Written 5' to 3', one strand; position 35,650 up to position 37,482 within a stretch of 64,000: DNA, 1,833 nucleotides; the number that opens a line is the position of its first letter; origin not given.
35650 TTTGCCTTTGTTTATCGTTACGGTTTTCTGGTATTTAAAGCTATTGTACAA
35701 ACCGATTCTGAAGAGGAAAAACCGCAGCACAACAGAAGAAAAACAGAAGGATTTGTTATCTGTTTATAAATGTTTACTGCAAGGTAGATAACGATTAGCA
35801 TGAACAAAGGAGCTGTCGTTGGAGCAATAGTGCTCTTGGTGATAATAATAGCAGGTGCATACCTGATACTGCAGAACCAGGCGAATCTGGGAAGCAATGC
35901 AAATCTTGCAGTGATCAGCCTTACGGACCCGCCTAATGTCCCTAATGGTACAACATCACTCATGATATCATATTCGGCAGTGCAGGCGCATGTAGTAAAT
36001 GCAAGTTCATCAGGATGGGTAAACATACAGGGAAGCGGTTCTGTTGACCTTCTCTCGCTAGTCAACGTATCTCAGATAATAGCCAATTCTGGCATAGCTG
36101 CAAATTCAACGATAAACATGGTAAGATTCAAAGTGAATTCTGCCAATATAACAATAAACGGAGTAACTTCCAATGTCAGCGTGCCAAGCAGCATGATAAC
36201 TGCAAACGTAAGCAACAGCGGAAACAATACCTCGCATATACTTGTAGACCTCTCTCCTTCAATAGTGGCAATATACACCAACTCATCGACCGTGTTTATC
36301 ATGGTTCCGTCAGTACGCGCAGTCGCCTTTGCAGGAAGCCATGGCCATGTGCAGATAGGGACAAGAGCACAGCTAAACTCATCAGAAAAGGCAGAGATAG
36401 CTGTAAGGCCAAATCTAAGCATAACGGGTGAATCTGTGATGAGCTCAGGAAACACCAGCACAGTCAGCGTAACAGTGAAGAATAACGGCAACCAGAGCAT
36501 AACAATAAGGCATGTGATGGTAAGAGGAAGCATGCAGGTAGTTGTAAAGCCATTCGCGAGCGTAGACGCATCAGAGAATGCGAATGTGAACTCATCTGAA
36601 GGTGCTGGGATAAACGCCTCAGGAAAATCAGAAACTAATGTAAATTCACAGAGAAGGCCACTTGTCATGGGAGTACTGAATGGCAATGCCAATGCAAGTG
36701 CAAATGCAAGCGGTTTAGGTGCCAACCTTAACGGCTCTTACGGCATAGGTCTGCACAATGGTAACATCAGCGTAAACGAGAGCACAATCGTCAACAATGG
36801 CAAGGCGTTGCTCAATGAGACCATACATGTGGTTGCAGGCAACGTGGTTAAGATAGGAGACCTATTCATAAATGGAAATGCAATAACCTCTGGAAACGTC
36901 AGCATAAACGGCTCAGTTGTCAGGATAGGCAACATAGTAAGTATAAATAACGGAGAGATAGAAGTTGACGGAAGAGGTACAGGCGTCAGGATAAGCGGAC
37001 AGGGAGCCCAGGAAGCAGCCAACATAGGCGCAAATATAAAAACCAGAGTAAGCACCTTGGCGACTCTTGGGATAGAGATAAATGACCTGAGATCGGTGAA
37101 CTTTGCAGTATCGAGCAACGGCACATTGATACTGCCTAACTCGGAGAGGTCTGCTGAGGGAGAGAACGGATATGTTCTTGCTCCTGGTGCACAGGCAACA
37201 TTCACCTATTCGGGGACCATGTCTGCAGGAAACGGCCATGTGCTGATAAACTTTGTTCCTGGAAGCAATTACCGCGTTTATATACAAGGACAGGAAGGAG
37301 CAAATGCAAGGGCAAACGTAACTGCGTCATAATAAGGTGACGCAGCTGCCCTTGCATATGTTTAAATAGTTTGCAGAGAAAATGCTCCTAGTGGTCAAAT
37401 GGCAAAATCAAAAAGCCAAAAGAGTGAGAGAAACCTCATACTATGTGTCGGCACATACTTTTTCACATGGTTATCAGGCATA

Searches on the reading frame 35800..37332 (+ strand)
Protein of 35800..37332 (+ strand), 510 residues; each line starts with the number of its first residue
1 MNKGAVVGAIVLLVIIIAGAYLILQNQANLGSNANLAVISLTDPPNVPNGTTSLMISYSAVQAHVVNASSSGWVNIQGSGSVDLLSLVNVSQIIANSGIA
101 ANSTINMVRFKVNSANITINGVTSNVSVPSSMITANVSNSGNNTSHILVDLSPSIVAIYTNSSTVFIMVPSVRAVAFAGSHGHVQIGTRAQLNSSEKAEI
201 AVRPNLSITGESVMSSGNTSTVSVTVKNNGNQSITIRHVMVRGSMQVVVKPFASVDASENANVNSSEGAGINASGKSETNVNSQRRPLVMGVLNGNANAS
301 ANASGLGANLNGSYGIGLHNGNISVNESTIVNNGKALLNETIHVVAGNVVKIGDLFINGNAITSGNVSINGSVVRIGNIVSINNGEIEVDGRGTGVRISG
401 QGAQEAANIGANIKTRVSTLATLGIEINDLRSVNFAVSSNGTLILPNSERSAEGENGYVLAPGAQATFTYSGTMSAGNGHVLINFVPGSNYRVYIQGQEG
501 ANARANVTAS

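Call 86: search_protein_families(library=pfam, proteins=[window:35800-37332:+], max_evalue=0.001)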
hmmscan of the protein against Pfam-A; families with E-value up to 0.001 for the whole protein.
window:35800-37332:+ (510 aa): 1 family
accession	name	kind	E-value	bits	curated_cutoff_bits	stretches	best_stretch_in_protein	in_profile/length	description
PF14321.11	DUF4382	-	6.8e-09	36.5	25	1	39-161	6-127/136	Domain of unknown function (DUF4382)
